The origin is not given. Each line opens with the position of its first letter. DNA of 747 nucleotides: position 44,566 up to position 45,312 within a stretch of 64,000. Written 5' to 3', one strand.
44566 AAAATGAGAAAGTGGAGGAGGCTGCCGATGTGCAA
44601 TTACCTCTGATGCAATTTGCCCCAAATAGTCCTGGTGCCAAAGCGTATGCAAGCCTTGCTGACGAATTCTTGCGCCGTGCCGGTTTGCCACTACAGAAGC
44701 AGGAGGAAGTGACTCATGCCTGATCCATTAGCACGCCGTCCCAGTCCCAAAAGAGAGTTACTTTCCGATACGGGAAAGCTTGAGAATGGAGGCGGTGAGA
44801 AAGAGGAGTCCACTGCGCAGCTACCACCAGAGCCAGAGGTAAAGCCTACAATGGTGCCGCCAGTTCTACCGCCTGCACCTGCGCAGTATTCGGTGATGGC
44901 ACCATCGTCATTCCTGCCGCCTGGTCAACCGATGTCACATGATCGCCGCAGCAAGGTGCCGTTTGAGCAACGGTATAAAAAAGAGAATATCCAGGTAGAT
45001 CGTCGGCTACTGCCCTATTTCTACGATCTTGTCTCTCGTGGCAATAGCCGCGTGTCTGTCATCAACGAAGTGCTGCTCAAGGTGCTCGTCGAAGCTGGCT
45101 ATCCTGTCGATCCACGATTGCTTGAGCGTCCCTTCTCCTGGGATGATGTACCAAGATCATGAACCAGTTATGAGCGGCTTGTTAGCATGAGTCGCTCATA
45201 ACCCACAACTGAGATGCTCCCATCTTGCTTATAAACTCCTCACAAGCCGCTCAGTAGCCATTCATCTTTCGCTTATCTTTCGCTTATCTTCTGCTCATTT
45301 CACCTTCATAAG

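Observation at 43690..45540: ParA partition cassette flanked by identical 20-bp palindromes plus TTATGAG iterons: phage-plasmid signature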

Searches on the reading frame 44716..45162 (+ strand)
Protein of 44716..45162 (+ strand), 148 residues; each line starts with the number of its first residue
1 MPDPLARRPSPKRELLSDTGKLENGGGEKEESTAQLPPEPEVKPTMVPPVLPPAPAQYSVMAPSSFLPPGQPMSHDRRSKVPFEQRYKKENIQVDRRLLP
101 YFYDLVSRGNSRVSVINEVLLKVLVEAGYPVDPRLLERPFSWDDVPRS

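Call 7: search_protein_families(library=pfam, proteins=[window:44716-45162:+], max_evalue=0.01)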
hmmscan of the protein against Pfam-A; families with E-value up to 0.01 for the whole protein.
window:44716-45162:+ (148 aa): 0 families

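Call 8: search_protein_families(library=phrogs, proteins=[window:44716-45162:+], max_evalue=0.01)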
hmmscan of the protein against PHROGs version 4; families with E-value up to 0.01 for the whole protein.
window:44716-45162:+ (148 aa): 0 families

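Call 13: find_homologous_proteins(query=window:44716-45162:+)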
Query window:44716-45162:+ (148 aa): 3 proteins with E <= 0.001 among 60 candidates.
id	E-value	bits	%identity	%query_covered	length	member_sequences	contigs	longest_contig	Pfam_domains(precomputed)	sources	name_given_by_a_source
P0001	7.1e-91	320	100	100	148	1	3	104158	-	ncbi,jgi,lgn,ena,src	-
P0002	1.8e-37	147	66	76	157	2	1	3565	-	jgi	-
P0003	2.8e-35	140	76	53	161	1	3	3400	-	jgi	jgi:hypothetical protein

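Call 15: find_encoding_contigs(protein=P0001, flank=10000)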
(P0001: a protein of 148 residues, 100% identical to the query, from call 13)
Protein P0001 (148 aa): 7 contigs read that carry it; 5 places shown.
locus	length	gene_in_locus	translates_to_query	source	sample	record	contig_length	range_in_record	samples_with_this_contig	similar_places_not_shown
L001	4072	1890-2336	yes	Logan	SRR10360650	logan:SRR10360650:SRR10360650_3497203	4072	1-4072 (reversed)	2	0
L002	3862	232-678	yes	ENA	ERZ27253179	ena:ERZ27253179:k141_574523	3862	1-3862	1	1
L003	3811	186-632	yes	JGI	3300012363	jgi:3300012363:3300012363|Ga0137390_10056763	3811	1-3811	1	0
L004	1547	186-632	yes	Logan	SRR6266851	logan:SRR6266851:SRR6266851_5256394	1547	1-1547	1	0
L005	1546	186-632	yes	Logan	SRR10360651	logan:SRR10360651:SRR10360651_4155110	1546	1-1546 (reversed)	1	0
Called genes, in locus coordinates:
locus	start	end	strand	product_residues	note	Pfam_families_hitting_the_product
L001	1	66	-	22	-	?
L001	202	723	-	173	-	-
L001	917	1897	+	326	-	PF01656:CbiA, PF02374:ArsA_ATPase (weak), PF10609:ParA (faint), PF13614:AAA_31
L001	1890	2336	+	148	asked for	-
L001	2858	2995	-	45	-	-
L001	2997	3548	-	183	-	-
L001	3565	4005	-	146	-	-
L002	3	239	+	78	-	?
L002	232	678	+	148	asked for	-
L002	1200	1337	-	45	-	-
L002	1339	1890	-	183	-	-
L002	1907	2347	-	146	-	-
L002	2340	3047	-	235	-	-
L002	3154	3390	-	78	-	-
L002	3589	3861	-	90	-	?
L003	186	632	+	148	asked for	-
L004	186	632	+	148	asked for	-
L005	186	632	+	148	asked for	-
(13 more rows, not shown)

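Call 16: find_encoding_contigs(protein=P0002, flank=10000)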
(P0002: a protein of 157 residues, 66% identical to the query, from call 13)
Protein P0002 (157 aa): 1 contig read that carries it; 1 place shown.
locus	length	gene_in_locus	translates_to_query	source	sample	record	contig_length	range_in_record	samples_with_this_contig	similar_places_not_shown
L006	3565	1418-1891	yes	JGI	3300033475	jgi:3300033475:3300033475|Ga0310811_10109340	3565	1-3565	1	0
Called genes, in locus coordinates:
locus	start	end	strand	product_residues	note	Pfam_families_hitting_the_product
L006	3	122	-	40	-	?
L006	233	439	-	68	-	-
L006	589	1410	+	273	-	PF01656:CbiA, PF09140:MipZ (faint), PF10609:ParA, PF13614:AAA_31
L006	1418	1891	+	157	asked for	-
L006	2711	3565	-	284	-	?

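Call 17: find_encoding_contigs(protein=P0003, flank=10000)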
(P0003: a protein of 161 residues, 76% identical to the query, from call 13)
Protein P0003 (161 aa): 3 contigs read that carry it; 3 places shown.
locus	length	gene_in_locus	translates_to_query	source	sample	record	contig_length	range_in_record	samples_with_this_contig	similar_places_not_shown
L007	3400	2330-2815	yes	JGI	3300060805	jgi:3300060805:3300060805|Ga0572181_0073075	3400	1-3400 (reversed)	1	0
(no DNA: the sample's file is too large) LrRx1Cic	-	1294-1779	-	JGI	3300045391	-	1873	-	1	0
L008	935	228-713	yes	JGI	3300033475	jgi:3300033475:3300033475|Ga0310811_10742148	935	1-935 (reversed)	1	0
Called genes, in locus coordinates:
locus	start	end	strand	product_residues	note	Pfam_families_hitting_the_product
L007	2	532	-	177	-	?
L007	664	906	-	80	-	-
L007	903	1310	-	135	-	-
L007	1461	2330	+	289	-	PF01656:CbiA, PF09140:MipZ, PF10609:ParA, PF13614:AAA_31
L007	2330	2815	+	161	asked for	-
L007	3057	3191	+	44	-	-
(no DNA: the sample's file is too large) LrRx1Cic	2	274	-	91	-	?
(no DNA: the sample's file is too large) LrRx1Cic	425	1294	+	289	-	PF01656:CbiA, PF09140:MipZ, PF10609:ParA, PF13614:AAA_31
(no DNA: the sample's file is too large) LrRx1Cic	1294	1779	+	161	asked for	-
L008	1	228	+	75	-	?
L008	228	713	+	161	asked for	-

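Call 24: find_related_loci(query=A1, collection=genome_contigs, flank=10000)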
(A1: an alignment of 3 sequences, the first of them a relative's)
Query A1 (148 aa) in genome_contigs; peptide patterns used: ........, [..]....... (x = any residue, [..] = any of these).
52 stretches matched a pattern, but none encodes a relative of the query by tblastn (E <= 1e-3).

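Call 25: find_related_loci(query=A1, collection=viral_contigs, flank=10000)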
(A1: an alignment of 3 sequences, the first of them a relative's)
Query A1 (148 aa) in viral_contigs; peptide patterns used: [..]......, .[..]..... (x = any residue, [..] = any of these).
164 stretches matched a pattern, but none encodes a relative of the query by tblastn (E <= 1e-3).

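Call 26: find_related_loci(query=A1, collection=metagenome_contigs, flank=10000)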
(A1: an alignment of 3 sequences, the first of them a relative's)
Query A1 (148 aa) in metagenome_contigs; peptide patterns used: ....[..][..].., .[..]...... (x = any residue, [..] = any of these).
207 stretches matched a pattern; 3 encode a relative of the query (tblastn E <= 1e-3); 3 distinct loci.
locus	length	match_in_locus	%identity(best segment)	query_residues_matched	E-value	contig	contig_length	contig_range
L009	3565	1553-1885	66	35-147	4e-43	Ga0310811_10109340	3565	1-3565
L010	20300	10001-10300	60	49-147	5e-36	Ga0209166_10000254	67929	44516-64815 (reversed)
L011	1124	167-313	40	36-85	1e-5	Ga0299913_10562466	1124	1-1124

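Call 31: search_solved_structures(query=A1, max_evalue=10)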
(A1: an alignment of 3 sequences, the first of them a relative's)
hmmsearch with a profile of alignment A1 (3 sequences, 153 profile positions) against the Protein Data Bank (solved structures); distinct sequences matched with E-value up to 10: 1.
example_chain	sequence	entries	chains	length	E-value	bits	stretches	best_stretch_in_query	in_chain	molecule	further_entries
1tqx_A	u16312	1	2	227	0.53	13.8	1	66-101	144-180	D-ribulose-5-phosphate 3-epimerase, putative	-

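Call 39: predict_structure(alignment_id=A1)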
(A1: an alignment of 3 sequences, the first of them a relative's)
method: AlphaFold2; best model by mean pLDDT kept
length: 148 residues; sequences in the alignment: 3
mean_pLDDT: 54.1   pTM: 0.22
mean pLDDT of the five models: 54.1, 49.9, 49.8, 49.7, 47.2
residues with pLDDT >= 90: 0; 70-90: 1; 50-70: 114; < 50: 33
segments of 3 or more residues with pLDDT < 50: 19-33, 58-61
pLDDT, mean of each block of 10 residues (from residue 1): 55 49 40 51 57 52 51 54 54 55 55 62 67 58 49
secondary structure, 60 per line:
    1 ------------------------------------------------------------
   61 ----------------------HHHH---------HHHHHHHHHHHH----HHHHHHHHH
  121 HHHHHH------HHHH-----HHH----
elements in order: H83-86 H96-107 H112-126 H133-136

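Call 45: search_dna_similar(query=window:44716-45162:+, collection=plasmids, mode=protein, max_evalue=1, max_rows=10)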
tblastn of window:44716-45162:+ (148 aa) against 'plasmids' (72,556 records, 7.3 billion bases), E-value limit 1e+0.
No match.

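Call 46: search_protein_representatives(alignment_id=A1)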
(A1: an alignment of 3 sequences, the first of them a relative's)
Query: 3 sequences, 153 profile positions. Proteins with E-value up to 0.001 (for the whole library): 40; up to 1e-10: 28; up to 1e-30: 4. The best 40 are listed.
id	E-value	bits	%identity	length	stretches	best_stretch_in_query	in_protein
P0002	3.5e-81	287.2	-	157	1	2-153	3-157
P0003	6.5e-75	266.9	-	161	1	1-153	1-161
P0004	1.5e-32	129.3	-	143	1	30-152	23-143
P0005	2.3e-32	128.7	-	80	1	75-152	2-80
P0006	4.1e-30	121.4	-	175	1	8-152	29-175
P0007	7.2e-28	114.1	-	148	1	12-152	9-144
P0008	1.8e-27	112.8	-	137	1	27-152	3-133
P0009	2.6e-23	99.3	-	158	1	10-152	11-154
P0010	1.2e-19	87.4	-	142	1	40-150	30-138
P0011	3.6e-19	85.8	-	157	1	16-152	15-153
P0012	9.3e-18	81.3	-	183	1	17-150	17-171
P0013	3.7e-17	79.3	-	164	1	13-151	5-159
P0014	1.2e-16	77.6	-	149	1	11-146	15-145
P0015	1.9e-16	77.0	-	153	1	27-146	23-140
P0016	8.1e-16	75.0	-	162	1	2-148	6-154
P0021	5.2e-13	65.9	-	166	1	17-146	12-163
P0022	9.5e-13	65.0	-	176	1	13-145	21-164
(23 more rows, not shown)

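Call 49: search_solved_structures(query=A5, max_evalue=10, show_alignments=2)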
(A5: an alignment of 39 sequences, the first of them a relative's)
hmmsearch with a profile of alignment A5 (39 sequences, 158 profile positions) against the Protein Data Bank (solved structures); distinct sequences matched with E-value up to 10: 1.
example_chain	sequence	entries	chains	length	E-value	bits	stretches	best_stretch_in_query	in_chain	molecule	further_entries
9o01_A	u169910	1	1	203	0.7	13.4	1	113-145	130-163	8-oxoguanine DNA glycosylase/AP lyase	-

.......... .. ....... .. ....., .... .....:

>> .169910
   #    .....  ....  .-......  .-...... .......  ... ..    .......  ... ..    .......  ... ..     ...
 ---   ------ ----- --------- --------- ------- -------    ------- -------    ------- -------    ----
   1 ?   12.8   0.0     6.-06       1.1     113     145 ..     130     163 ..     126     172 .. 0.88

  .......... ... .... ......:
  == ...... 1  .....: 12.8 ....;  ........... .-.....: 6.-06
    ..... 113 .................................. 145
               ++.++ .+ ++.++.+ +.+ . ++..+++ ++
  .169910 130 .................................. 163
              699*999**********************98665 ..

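Call 50: search_protein_families(library=pfam, alignment_id=A5, max_evalue=1)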
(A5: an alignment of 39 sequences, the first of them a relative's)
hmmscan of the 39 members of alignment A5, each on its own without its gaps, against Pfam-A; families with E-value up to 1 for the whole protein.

A. member 1, P0001 (148 aa): 0 families

B. families by the number of members that match (of 39 scanned): 22 families
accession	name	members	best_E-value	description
PF16286.10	DUF4932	1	0.012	Domain of unknown function (DUF4932)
PF03979.19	Sigma70_r1_1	1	0.027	Sigma-70 factor, region 1.1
PF15672.10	Mucin15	1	0.031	Cell-membrane associated Mucin15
PF21804.3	Transposase_29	1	0.038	Transposase protein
PF04119.17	HSP9_HSP12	1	0.042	Heat shock protein 9/12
PF11461.13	RILP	1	0.073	Rab interacting lysosomal protein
PF05104.17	Rib_recp_KP_reg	1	0.08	Ribosome receptor lysine/proline rich region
PF04221.18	RelB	1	0.087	RelB antitoxin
PF05906.16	DUF865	1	0.089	Herpesvirus-7 repeat of unknown function (DUF865)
PF08513.17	LisH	1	0.099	LisH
PF15622.11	CENP_C_N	1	0.1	Kinetochore assembly subunit CENP-C N-terminal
PF08315.17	cwf18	1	0.11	cwf18 pre-mRNA splicing factor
PF21822.3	Phage_TAC_15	1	0.12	Phage tail assembly chaperone protein, TAC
PF08337.17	Plexin_cytopl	1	0.12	Plexin cytoplasmic RasGAP domain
PF19839.5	RHH_9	1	0.13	Ribbon-helix-helix protein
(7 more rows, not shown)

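Call 51: find_encoding_contigs(protein=P0006, flank=6000, max_places=3)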
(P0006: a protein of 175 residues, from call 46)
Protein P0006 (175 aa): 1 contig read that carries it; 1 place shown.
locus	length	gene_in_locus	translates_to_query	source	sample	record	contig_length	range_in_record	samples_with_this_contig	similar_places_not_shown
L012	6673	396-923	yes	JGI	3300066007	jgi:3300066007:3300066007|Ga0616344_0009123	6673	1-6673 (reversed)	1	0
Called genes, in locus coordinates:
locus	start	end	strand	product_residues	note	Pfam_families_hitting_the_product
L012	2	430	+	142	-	?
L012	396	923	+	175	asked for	-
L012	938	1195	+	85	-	-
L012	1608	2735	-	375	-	PF00712:DNA_pol3_beta, PF02767:DNA_pol3_beta_2, PF02768:DNA_pol3_beta_3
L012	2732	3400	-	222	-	-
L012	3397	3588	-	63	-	-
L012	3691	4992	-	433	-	PF13529:Peptidase_C39_2, PF03412:Peptidase_C39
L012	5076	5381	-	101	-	-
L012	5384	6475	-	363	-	PF17989:ALP_N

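Call 52: find_encoding_contigs(protein=P0004, flank=6000, max_places=3)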
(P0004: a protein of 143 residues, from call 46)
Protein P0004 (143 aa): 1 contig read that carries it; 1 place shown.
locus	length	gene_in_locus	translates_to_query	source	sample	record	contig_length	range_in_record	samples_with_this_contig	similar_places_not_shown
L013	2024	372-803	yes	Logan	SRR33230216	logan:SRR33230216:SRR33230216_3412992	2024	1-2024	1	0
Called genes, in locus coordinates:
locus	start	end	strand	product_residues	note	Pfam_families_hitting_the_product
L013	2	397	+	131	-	?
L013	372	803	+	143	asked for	-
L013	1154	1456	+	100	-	-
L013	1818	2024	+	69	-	?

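Call 56: predict_structure(alignment_id=A5)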
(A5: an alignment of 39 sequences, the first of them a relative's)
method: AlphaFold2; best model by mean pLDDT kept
length: 148 residues; sequences in the alignment: 39
mean_pLDDT: 79.2   pTM: 0.49
mean pLDDT of the five models: 79.2, 78.0, 77.2, 76.0, 74.8
residues with pLDDT >= 90: 62; 70-90: 41; 50-70: 40; < 50: 5
segments of 3 or more residues with pLDDT < 50: none
pLDDT, mean of each block of 10 residues (from residue 1): 74 61 54 67 77 75 57 70 92 96 94 94 97 94 89
secondary structure, 60 per line:
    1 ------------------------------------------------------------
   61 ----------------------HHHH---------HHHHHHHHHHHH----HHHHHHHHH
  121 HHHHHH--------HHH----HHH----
elements in order: H83-86 H96-107 H112-126

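Call 63: fold_search(model_id=the predicted structure, library=pdb)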
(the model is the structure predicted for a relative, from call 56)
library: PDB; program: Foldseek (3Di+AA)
matches with E <= 10: 12; with E <= 0.001: 0
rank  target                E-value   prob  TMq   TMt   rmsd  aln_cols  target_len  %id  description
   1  5zkt_B                2.5e+00  0.21  0.22  0.47   4.3        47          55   21  Crystal structure of TCP domain of PCF6 in Oryza sativa (released 2019-03-27)
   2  5zkt_A                3.2e+00  0.21  0.21  0.47   3.0        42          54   24  Crystal structure of TCP domain of PCF6 in Oryza sativa (released 2019-03-27)
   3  7vp5_F                4.4e+00  0.15  0.21  0.38   3.0        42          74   17  Structure of a transcription factor and DNA complex (released 2022-10-19)
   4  7vp5_J                5.8e+00  0.08  0.21  0.46   6.5        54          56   22  Structure of a transcription factor and DNA complex (released 2022-10-19)
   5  7vp4_B                6.2e+00  0.13  0.22  0.43   3.1        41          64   24  Structure of a transcription factor and DNA complex (released 2022-10-19)
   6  7vp5_B                6.2e+00  0.12  0.21  0.38   3.0        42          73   17  Structure of a transcription factor and DNA complex (released 2022-10-19)
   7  7vp2_B                6.6e+00  0.12  0.21  0.45   2.9        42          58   17  Structure of a transcription factor and DNA complex (released 2022-10-19)
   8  7vp4_J                6.6e+00  0.12  0.21  0.39   3.0        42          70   17  Structure of a transcription factor and DNA complex (released 2022-10-19)
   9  7vp7_A                7.5e+00  0.11  0.21  0.46   3.0        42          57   17  Structure of a transcription factor and DNA complex (released 2022-10-19)
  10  1bdv_B                8.6e+00  0.12  0.26  0.58   3.3        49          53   16  ARC FV10 COCRYSTAL (released 1999-01-06)
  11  7vp1_A                8.6e+00  0.10  0.21  0.41   3.0        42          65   17  Structure of a transcription factor and DNA complex (released 2022-10-19)
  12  1cma_A                9.8e+00  0.08  0.23  0.31   5.9        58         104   19  MET REPRESSOR/DNA COMPLEX + S-ADENOSYL-METHIONINE (released 1993-10-31)

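Call 65: find_encoding_contigs(protein=P0021, flank=5000, max_places=3)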
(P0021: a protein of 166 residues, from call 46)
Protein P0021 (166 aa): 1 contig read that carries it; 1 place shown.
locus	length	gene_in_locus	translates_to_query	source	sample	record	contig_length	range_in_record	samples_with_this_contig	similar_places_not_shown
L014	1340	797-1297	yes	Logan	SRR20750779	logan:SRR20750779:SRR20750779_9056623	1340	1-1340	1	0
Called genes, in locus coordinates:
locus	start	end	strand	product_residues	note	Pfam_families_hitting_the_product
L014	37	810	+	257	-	PF00142:Fer4_NifH (weak), PF01656:CbiA, PF02374:ArsA_ATPase (faint), PF06564:CBP_BcsQ (faint), PF09140:MipZ (faint), PF10609:ParA, PF13614:AAA_31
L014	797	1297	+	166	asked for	-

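Call 66: find_encoding_contigs(protein=P0014, flank=5000, max_places=3)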
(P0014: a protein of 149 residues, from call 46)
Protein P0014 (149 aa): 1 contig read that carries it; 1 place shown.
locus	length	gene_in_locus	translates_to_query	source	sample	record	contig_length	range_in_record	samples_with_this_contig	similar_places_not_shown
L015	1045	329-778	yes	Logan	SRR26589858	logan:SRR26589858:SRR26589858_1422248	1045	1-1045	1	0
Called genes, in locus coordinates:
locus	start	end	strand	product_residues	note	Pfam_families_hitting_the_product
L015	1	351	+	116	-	?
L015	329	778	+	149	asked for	-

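Call 67: find_encoding_contigs(protein=P0012, flank=5000, max_places=3)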
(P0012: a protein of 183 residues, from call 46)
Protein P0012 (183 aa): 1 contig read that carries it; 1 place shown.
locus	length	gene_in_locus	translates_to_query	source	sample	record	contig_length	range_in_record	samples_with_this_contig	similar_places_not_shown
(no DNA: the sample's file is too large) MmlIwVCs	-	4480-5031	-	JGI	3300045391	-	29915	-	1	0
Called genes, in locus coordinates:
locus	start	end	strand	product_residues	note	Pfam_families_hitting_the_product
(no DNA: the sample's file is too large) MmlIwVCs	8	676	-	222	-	-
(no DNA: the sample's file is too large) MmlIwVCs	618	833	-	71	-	-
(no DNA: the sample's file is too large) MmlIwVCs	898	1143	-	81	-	-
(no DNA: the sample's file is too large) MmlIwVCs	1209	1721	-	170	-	-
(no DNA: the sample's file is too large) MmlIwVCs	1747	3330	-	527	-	-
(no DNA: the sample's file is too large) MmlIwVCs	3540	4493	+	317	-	PF00142:Fer4_NifH (weak), PF01656:CbiA, PF02374:ArsA_ATPase (faint), PF10609:ParA (faint), PF13614:AAA_31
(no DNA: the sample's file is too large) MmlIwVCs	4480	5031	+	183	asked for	-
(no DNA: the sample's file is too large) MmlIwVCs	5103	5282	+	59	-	-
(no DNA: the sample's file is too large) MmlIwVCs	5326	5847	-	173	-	PF14024:DUF4240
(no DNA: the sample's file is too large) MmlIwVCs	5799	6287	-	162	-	-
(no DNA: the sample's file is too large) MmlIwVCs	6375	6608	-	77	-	-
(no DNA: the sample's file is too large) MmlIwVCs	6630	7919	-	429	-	PF01443:Viral_helicase1 (faint), PF02689:Herpes_Helicase (faint), PF05970:PIF1, PF13245:AAA_19, PF13401:AAA_22, PF13604:AAA_30, PF13538:UvrD_C_2 (weak)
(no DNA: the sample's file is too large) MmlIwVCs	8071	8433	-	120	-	-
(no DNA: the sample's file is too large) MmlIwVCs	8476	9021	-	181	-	-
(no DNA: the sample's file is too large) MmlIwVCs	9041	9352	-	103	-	-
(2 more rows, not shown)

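Call 71: find_encoding_contigs(protein=P0022, flank=4000, max_places=3)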
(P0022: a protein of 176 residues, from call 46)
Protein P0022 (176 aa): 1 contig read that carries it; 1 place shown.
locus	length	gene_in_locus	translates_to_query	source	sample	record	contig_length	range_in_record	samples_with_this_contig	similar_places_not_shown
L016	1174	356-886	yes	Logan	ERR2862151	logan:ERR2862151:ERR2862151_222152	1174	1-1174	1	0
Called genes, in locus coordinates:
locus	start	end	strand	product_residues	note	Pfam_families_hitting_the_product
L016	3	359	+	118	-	?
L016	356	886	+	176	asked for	-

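Call 72: find_encoding_contigs(protein=P0013, flank=4000, max_places=3)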
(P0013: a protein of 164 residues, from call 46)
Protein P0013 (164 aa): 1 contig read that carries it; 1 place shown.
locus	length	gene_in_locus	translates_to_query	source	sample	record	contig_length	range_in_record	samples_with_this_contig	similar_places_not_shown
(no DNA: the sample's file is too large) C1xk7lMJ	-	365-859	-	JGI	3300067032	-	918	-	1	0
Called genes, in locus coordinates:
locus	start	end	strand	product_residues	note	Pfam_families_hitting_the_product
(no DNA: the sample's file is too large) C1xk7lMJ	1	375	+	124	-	?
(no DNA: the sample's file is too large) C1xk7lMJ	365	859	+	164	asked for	-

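Call 94: find_related_loci(query=A6, collection=viral_contigs, flank=10000)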
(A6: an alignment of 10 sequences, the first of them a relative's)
Query A6 (166 aa) in viral_contigs; peptide patterns used: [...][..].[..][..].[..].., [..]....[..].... (x = any residue, [..] = any of these).
29 stretches matched a pattern, but none encodes a relative of the query by tblastn (E <= 1e-3).

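Call 95: find_related_loci(query=A7, collection=viral_contigs, flank=10000)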
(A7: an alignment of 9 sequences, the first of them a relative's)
Query A7 (148 aa) in viral_contigs; peptide patterns used: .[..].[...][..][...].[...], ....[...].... (x = any residue, [..] = any of these).
175 stretches matched a pattern; 2 encode a relative of the query (tblastn E <= 1e-3); 2 distinct loci.
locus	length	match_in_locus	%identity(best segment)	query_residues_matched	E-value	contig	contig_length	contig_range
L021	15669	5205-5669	40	1-148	4e-28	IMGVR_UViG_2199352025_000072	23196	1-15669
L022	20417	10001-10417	39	3-145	9e-26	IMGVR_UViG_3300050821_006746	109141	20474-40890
